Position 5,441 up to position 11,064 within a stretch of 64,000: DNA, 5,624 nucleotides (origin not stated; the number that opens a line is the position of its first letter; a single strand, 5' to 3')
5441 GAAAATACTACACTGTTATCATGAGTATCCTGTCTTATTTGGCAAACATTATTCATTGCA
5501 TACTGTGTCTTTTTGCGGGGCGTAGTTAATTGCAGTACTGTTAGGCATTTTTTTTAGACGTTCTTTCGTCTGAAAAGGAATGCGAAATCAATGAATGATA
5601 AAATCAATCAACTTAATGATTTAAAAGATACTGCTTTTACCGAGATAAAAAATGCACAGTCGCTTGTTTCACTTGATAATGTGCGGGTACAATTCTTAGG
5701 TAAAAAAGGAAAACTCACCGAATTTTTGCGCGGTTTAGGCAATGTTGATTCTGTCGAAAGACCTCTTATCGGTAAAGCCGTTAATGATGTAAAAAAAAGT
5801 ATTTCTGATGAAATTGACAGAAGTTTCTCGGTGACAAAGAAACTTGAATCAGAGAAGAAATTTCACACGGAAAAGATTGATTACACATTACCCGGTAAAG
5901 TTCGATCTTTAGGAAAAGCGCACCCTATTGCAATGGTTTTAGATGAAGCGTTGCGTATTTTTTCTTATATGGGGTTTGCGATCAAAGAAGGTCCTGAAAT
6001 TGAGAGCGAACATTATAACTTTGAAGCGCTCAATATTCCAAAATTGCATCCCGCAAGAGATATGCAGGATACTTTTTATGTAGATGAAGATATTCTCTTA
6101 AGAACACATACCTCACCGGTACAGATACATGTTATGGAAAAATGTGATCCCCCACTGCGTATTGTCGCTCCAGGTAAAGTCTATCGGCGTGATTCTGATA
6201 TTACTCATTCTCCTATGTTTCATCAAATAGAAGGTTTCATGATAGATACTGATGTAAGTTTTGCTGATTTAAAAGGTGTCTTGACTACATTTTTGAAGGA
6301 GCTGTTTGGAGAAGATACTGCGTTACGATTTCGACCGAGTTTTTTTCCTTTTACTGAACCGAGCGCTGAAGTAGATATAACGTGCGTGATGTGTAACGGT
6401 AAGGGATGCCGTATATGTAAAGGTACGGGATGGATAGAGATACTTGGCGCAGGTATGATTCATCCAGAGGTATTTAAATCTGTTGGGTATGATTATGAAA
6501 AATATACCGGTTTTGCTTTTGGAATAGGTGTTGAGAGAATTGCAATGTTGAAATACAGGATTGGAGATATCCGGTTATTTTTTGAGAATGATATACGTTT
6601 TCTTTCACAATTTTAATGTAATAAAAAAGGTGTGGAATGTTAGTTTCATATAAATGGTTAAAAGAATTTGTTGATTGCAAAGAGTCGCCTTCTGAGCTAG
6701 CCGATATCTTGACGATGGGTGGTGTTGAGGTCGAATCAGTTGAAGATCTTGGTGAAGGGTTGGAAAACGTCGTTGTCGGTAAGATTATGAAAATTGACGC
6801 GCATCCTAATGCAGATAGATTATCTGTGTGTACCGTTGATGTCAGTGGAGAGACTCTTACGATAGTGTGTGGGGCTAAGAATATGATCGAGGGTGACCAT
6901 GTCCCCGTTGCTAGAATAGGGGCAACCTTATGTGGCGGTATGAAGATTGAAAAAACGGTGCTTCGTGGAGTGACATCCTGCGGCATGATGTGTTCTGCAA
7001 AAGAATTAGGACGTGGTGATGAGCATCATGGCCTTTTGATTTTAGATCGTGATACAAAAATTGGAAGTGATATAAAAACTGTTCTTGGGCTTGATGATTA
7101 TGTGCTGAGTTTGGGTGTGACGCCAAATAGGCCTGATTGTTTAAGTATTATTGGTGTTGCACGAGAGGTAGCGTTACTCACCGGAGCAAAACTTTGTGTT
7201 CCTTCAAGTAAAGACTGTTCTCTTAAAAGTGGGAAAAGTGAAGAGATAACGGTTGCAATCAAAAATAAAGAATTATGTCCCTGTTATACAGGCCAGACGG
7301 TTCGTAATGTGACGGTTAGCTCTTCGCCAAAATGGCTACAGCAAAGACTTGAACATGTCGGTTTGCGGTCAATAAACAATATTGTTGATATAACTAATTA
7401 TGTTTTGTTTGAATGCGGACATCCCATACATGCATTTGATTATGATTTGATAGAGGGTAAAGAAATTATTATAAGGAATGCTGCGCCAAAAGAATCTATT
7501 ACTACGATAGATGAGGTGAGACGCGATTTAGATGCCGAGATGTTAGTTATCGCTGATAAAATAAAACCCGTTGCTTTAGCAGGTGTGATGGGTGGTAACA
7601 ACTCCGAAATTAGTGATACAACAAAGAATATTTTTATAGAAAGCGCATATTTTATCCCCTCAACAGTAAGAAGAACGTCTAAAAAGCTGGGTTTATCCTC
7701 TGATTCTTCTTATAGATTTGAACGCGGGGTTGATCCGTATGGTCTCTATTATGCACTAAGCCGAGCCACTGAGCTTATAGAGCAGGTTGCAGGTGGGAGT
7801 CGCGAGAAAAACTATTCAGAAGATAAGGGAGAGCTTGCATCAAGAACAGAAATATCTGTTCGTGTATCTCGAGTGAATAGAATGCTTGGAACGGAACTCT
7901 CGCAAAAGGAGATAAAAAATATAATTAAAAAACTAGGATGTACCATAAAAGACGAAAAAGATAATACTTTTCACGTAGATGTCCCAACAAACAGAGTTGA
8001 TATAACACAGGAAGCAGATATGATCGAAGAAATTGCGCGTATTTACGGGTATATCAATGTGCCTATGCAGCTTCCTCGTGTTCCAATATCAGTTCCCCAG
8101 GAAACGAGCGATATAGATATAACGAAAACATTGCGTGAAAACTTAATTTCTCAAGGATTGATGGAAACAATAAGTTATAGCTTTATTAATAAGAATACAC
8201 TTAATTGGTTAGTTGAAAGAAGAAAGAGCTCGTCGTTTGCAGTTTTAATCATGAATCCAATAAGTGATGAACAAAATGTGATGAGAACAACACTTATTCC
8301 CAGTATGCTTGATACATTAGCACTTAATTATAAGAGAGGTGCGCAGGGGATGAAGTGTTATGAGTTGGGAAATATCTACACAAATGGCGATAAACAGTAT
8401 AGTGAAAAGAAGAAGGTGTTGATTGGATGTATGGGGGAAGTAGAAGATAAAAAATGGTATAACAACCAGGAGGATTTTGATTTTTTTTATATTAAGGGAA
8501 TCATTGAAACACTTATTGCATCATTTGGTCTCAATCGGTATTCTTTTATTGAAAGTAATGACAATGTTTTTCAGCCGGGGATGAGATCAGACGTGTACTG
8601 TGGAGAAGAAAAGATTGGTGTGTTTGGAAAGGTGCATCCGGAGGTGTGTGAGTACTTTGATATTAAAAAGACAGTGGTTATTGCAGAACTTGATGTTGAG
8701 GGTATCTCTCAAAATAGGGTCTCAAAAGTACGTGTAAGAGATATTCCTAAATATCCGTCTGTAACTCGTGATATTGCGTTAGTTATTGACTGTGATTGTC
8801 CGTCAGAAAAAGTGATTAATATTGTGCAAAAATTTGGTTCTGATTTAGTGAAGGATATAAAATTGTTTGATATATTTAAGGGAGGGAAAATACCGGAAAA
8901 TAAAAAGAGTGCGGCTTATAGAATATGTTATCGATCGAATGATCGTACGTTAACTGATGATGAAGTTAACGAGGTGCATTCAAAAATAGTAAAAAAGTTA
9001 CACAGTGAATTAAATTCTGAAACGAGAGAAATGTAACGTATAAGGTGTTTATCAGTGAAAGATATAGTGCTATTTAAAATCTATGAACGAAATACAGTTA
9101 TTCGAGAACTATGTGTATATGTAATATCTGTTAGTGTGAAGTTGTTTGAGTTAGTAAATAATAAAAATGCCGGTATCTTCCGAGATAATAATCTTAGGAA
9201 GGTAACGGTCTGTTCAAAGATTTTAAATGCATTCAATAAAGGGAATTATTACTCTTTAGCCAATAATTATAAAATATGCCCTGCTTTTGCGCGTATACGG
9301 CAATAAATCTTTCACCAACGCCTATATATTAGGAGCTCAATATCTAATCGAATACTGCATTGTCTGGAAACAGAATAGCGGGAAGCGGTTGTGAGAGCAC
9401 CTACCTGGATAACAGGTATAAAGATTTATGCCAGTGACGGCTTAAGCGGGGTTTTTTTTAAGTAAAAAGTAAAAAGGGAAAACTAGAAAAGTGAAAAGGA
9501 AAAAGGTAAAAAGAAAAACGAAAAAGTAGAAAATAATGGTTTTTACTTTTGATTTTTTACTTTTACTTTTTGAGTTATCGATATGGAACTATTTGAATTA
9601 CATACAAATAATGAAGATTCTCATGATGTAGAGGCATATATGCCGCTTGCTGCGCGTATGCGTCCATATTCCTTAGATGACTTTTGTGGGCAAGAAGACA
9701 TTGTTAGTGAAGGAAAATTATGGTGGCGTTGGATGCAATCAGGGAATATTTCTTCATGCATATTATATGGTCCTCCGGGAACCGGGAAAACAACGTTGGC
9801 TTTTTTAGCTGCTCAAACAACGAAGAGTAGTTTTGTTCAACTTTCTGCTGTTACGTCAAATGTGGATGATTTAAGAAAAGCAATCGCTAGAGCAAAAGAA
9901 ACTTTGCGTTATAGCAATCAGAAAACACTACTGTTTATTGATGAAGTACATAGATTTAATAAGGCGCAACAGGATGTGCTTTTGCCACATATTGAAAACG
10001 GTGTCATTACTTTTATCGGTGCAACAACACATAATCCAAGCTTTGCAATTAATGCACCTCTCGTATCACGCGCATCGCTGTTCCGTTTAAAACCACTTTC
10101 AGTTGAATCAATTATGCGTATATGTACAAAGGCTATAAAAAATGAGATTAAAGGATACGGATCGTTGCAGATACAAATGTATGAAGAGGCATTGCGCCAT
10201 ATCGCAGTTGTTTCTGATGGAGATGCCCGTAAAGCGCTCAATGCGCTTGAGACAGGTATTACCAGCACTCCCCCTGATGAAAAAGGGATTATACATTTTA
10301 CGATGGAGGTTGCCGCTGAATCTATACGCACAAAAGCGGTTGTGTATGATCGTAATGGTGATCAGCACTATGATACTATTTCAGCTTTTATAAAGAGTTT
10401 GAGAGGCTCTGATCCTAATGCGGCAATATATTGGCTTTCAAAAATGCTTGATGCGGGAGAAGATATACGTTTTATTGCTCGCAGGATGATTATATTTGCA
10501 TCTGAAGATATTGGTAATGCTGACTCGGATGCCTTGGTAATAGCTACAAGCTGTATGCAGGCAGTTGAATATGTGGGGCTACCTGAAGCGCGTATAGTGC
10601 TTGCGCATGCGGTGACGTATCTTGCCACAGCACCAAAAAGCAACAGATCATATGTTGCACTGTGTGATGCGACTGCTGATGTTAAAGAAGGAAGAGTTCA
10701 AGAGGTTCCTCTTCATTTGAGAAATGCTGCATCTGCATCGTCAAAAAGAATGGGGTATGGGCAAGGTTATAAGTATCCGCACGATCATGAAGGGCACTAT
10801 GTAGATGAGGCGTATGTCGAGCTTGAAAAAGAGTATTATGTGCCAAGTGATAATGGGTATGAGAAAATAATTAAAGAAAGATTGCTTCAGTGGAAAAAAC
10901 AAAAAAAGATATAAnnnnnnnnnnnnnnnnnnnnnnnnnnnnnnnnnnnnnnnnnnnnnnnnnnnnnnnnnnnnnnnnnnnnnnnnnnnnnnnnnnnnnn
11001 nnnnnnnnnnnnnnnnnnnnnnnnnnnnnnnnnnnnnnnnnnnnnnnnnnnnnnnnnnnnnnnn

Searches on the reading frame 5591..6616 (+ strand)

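Call 24: search_protein_families(library=pfam, proteins=[window:5591-6616:+])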
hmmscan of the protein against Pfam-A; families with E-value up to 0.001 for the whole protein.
window:5591-6616:+ (341 aa): 2 families
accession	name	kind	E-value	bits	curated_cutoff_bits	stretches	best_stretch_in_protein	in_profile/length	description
PF01409.25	tRNA-synt_2d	-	2.1e-101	339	19.8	1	95-341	1-246/246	tRNA synthetases class II core domain (F)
PF02912.23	Phe_tRNA-synt_N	-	5.6e-18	65.1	22.3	1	24-90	2-68/69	Aminoacyl tRNA synthetase class II, N-terminal domain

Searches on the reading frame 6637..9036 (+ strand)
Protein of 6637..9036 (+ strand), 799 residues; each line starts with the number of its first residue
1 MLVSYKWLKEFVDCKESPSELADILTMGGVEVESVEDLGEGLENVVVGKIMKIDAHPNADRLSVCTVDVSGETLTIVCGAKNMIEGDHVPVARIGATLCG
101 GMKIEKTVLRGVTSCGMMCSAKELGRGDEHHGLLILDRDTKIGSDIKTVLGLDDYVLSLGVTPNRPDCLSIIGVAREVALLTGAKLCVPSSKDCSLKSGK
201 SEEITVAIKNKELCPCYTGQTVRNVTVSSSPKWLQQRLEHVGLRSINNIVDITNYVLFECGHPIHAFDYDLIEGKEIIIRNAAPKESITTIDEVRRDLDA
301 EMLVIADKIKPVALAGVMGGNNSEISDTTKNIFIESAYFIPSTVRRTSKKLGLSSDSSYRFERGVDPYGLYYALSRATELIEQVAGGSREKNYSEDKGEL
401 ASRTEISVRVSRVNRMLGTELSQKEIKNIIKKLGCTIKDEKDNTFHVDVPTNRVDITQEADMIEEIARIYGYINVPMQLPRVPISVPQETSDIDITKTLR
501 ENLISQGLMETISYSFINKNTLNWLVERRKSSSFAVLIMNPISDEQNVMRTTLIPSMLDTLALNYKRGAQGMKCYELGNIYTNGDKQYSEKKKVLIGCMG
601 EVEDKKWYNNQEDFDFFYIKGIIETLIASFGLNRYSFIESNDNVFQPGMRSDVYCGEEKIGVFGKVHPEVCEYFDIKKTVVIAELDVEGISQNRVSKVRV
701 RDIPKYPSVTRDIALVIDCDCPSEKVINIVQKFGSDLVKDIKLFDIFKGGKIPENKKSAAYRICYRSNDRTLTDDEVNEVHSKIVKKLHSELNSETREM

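Call 24: search_protein_families(library=pfam, proteins=[window:6637-9036:+])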
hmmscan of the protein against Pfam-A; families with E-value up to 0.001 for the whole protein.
window:6637-9036:+ (799 aa): 5 families
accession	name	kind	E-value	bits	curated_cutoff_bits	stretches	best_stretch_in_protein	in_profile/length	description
PF03483.22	B3_4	-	8.2e-70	234.4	29.3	1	214-386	2-174/174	B3/4 domain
PF17759.6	tRNA_synthFbeta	-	6e-59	199.5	22.4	1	476-687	2-214/214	Phenylalanyl tRNA synthetase beta chain CLM domain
PF03147.19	FDX-ACB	-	4.7e-31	107.5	31.1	1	704-797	1-94/94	Ferredoxin-fold anticodon binding domain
PF03484.21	B5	-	2.2e-26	92.3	28.6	1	406-472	1-67/67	tRNA synthetase B5 domain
PF01588.26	tRNA_bind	-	2.1e-23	82.6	27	1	45-144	1-95/96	Putative tRNA binding domain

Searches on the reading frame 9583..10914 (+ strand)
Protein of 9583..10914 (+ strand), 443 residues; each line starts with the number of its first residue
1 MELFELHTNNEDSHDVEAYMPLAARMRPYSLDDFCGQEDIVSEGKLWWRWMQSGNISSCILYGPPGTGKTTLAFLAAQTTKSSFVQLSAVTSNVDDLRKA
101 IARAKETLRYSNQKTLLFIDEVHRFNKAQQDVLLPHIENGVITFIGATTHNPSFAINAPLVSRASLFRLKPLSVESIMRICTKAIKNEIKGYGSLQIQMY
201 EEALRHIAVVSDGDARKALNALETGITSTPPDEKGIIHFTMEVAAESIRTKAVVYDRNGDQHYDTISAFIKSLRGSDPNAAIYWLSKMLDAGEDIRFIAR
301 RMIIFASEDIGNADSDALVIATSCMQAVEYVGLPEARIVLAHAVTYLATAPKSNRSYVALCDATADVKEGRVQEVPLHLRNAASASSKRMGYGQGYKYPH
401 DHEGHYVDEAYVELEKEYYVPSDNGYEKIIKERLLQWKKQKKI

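Call 24: search_protein_families(library=pfam, proteins=[window:9583-10914:+])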
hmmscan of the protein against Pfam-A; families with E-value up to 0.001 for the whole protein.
window:9583-10914:+ (443 aa): 13 families
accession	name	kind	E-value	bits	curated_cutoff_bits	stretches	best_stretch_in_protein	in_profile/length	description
PF12002.13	MgsA_C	-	5e-66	222.1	27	1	275-437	1-166/167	MgsA AAA+ ATPase C terminal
PF16193.11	AAA_assoc_2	-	1.3e-26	93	34.3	1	194-274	2-81/81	AAA C-terminal domain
PF00004.35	AAA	-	1.7e-15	58.1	21.2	1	60-165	2-124/131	ATPase family associated with various cellular activities (AAA)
PF05496.18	RuvB_N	-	4e-14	53.1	27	1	26-144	1-115/159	Holliday junction DNA helicase RuvB P-loop domain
PF13173.12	AAA_14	-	1.4e-09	38.5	27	1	59-176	5-127/129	AAA domain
PF07728.20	AAA_5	-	1.7e-07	31.7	22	1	59-143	2-96/139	AAA domain (dynein-related subfamily)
PF13191.12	AAA_16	-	2.2e-05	25.4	32.6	0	53-77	21-45/167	AAA ATPase domain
PF13401.12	AAA_22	-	4.8e-05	24.1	27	1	58-131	7-84/130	AAA domain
PF20720.3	nSTAND3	-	5.7e-05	23.3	27.2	1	58-107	19-67/155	Novel STAND NTPase 3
PF01078.27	Mg_chelatase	-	7.4e-05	22.7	20.3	0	114-162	107-154/207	Magnesium chelatase, subunit ChlI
PF00158.32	Sigma54_activat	-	0.00026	21.2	20.2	0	113-151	93-131/168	Sigma-54 interaction domain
PF13604.12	AAA_30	-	0.00042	20.5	27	0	59-149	21-126/191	AAA domain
PF21960.2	RCF1-5-like_lid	-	0.00088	19.6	27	0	201-224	17-40/43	RCF1/5-like, AAA+ ATPase lid domain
